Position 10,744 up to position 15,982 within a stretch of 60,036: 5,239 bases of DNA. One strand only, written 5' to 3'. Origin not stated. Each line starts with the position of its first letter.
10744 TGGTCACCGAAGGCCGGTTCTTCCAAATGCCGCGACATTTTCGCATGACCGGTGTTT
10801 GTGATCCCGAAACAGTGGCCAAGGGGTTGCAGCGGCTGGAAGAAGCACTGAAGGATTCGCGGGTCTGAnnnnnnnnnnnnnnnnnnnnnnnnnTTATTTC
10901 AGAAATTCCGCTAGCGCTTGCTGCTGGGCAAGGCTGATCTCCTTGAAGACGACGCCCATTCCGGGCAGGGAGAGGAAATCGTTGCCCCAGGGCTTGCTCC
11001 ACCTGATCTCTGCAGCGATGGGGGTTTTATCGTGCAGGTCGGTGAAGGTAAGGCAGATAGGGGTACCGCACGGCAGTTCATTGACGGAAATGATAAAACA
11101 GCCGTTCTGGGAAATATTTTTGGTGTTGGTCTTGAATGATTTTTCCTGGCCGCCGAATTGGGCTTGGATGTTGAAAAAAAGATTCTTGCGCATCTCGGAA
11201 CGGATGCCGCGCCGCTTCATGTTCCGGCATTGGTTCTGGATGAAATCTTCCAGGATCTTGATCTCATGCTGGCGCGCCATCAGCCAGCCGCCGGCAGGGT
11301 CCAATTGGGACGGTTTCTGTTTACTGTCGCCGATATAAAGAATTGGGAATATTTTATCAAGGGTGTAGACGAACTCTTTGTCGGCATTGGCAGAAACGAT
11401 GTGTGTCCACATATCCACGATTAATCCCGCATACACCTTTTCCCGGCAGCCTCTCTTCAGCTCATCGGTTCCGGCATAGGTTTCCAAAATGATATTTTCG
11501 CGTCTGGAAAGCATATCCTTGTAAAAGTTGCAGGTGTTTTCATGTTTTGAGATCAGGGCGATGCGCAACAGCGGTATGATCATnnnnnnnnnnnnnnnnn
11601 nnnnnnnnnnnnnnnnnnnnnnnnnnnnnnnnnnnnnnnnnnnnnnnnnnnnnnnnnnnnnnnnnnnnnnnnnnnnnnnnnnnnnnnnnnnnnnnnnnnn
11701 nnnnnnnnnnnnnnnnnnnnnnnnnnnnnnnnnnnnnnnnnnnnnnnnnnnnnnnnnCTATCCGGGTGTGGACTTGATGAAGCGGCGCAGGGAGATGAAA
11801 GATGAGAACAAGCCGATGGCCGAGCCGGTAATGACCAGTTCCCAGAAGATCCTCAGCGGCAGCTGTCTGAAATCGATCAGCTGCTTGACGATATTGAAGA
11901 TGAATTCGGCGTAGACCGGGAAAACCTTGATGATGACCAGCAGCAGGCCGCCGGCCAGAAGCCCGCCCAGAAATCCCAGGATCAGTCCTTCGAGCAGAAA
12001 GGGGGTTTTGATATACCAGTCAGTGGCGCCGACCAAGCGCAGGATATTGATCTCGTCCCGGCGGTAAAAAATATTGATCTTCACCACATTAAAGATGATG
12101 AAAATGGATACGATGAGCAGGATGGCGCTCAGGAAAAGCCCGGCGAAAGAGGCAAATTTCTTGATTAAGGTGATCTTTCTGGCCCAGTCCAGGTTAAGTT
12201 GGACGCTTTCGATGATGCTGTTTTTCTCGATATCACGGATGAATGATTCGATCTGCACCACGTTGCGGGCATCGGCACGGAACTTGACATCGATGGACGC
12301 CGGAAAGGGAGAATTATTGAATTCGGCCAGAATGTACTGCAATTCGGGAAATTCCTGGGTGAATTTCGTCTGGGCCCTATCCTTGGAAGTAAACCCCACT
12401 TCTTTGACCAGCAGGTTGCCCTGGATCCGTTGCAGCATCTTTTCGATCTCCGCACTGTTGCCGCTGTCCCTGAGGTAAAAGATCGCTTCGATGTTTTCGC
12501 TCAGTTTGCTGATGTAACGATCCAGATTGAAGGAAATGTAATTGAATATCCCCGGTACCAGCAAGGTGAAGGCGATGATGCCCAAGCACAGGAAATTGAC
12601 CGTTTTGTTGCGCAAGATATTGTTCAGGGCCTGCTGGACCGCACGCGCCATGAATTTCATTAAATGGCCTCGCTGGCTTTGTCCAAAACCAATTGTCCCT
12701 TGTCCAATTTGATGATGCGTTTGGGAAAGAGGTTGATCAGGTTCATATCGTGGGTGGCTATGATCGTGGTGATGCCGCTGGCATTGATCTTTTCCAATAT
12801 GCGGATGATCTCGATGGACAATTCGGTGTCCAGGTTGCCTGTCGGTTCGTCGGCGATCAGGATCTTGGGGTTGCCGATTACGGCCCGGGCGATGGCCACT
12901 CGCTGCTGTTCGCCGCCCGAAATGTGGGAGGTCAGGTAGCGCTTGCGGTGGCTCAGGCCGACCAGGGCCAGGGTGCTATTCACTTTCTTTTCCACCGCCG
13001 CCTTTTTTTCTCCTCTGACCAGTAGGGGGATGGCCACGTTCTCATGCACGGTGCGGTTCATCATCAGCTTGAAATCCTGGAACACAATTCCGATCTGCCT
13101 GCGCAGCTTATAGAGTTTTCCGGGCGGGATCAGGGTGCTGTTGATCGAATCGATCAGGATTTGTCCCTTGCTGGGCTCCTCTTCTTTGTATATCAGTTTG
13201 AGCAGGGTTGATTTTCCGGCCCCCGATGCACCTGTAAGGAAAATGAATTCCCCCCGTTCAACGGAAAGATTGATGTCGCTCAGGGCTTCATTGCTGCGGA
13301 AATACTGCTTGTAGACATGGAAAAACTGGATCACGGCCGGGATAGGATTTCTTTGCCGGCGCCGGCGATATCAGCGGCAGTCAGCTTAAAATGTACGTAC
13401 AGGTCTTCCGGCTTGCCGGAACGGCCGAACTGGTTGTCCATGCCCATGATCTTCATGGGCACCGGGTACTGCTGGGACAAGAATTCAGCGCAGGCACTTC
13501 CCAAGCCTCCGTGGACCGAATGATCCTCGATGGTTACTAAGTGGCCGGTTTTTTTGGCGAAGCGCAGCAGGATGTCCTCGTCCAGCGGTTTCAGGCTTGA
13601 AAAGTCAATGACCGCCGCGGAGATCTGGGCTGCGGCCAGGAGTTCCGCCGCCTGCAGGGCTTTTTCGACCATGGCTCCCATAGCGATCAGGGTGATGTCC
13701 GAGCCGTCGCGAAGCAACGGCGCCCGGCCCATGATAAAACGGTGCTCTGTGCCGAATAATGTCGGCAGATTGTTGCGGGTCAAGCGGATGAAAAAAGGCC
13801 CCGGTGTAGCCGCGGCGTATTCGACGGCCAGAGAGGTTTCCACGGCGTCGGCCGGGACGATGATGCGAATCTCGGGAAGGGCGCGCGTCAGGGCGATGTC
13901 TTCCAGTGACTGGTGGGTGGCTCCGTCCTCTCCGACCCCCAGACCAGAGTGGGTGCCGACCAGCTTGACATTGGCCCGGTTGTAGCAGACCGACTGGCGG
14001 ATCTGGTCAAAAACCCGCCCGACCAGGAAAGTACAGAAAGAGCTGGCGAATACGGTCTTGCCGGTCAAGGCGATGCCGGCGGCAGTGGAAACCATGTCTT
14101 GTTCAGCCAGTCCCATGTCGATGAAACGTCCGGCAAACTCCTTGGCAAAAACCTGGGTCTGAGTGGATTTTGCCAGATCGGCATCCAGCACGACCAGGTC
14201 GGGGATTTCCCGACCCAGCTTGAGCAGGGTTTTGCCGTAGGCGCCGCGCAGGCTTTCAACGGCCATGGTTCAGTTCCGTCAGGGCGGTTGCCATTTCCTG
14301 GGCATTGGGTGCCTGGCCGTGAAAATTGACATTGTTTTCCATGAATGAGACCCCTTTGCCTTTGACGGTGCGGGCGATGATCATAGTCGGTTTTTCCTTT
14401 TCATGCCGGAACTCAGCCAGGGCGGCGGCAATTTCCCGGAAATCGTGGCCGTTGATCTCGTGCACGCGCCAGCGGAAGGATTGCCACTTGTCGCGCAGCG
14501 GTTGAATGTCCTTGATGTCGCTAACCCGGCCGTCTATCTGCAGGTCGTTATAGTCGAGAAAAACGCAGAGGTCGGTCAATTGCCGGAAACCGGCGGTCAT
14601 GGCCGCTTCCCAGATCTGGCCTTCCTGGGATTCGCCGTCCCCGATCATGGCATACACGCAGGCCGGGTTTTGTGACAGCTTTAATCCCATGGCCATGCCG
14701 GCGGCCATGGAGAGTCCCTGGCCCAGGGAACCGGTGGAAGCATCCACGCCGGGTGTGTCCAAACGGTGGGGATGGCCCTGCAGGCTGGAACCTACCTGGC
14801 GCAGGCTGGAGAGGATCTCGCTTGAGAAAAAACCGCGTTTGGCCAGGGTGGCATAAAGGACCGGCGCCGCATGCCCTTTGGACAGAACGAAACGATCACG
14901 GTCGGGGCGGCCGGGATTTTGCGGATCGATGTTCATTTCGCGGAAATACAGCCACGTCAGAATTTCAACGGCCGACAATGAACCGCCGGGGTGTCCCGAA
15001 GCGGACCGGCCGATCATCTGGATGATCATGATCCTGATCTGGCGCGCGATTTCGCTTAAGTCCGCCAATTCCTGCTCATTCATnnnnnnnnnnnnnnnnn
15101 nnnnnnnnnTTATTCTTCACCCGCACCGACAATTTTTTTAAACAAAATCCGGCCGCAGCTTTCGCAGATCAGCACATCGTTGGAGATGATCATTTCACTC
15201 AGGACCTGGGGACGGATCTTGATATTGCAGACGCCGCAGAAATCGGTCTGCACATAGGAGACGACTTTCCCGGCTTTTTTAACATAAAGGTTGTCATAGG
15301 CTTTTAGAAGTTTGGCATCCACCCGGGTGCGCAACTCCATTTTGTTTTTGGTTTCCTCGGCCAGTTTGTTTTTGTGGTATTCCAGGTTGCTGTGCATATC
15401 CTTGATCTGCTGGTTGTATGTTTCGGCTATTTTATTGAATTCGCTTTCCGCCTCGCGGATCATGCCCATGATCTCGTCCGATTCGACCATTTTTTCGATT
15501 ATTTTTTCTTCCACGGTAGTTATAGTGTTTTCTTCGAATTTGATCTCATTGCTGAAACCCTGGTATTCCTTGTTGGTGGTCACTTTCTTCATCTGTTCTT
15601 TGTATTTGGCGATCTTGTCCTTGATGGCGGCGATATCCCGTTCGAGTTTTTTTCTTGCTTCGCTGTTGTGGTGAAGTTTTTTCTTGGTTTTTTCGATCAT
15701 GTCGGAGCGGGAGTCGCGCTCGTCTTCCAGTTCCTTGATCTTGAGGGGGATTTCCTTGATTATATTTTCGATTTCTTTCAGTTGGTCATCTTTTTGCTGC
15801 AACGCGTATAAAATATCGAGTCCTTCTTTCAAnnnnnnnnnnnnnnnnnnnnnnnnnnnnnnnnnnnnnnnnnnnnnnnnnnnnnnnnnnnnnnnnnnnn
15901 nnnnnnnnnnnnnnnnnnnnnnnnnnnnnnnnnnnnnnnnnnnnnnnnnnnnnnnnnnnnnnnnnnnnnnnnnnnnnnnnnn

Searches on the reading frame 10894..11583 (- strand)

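Call 43: search_protein_families(library=pfam, proteins=[window:10894-11583:-], max_evalue=0.01)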
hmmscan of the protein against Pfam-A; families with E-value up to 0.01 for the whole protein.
window:10894-11583:- (229 aa): 1 family
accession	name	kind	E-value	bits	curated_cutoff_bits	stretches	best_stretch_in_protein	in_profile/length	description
PF07238.19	PilZ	-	2.2e-11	44.4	22.5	1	128-228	3-100/102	PilZ domain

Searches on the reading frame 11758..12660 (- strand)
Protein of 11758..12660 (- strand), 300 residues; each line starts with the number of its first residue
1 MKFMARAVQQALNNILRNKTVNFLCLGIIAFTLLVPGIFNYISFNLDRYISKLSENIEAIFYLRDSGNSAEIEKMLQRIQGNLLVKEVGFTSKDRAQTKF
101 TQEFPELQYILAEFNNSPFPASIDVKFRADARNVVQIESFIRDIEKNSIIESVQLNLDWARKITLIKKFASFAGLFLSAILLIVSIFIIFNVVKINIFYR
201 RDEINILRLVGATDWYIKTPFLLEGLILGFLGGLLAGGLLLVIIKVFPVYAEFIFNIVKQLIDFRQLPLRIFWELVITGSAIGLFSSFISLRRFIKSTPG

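Call 76: search_protein_families(library=pfam, proteins=[window:11758-12660:-], max_evalue=0.0001)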
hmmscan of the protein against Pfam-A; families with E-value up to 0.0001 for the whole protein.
window:11758-12660:- (300 aa): 2 families
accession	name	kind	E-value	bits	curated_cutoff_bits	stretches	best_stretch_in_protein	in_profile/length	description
PF02687.27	FtsX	-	4.5e-16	59.4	25.5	1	176-299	2-120/120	FtsX-like permease C-terminal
PF18075.7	FtsX_ECD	-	1e-09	39.3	23.5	1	61-153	5-96/96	FtsX extracellular domain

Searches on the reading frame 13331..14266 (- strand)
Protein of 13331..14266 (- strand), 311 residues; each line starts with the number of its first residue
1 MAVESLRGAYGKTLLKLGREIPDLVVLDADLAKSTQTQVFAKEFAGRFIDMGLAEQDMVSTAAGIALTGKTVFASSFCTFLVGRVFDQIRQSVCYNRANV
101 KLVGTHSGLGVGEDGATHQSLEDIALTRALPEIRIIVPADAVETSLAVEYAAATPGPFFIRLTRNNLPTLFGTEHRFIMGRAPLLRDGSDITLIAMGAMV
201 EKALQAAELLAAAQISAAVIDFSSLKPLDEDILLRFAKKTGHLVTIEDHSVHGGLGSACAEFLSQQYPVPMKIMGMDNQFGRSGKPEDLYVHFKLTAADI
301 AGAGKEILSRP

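Call 77: search_protein_families(library=pfam, proteins=[window:13331-14266:-], max_evalue=0.0001)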
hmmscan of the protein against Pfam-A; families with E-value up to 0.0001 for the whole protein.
window:13331-14266:- (311 aa): 3 families
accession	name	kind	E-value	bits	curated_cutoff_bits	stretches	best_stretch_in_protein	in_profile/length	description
PF02779.29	Transket_pyr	-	1.5e-44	152.1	27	1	6-168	5-173/174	Transketolase, pyrimidine binding domain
PF02780.25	Transketolase_C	-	4.6e-32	111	25.9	1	180-300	1-124/124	Transketolase, C-terminal domain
PF22613.1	Transketolase_C_1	-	6.7e-09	36.4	27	1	188-296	11-113/113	Transketolase-like TK C-terminal domain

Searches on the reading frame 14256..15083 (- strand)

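Call 77: search_protein_families(library=pfam, proteins=[window:14256-15083:-], max_evalue=0.0001)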
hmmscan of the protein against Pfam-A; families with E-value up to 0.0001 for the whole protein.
window:14256-15083:- (275 aa): 3 families
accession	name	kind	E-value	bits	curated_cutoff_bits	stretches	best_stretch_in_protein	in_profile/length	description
PF00456.26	Transketolase_N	-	3.9e-57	194.2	22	1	11-268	4-272/334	Transketolase, thiamine diphosphate binding domain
PF13292.11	DXP_synthase_N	-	2e-13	50.7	21.2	1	5-191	14-183/274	1-deoxy-D-xylulose-5-phosphate synthase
PF00676.26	E1_dh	-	4e-06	26.5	22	1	89-240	72-225/300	Dehydrogenase E1 component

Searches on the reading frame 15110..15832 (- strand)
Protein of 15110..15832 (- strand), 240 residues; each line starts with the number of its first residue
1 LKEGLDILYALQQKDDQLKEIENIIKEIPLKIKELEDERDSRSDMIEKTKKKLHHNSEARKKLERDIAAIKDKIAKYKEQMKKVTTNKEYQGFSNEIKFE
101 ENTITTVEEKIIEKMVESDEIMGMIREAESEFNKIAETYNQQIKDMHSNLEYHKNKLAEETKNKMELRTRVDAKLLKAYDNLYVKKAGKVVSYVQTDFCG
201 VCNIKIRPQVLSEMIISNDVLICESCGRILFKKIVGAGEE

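Call 77: search_protein_families(library=pfam, proteins=[window:15110-15832:-], max_evalue=0.0001)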
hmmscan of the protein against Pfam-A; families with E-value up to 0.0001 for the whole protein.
window:15110-15832:- (240 aa): 2 families
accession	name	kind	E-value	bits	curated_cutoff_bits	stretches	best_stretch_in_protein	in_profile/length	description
PF02591.20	Zn_ribbon_9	-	5.6e-09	36.4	29.1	1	199-230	2-33/33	C4-type zinc ribbon domain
PF24481.2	CT398_CC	-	3.1e-08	34.1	27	1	11-182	1-175/180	CT398-like coiled coil hairpin domain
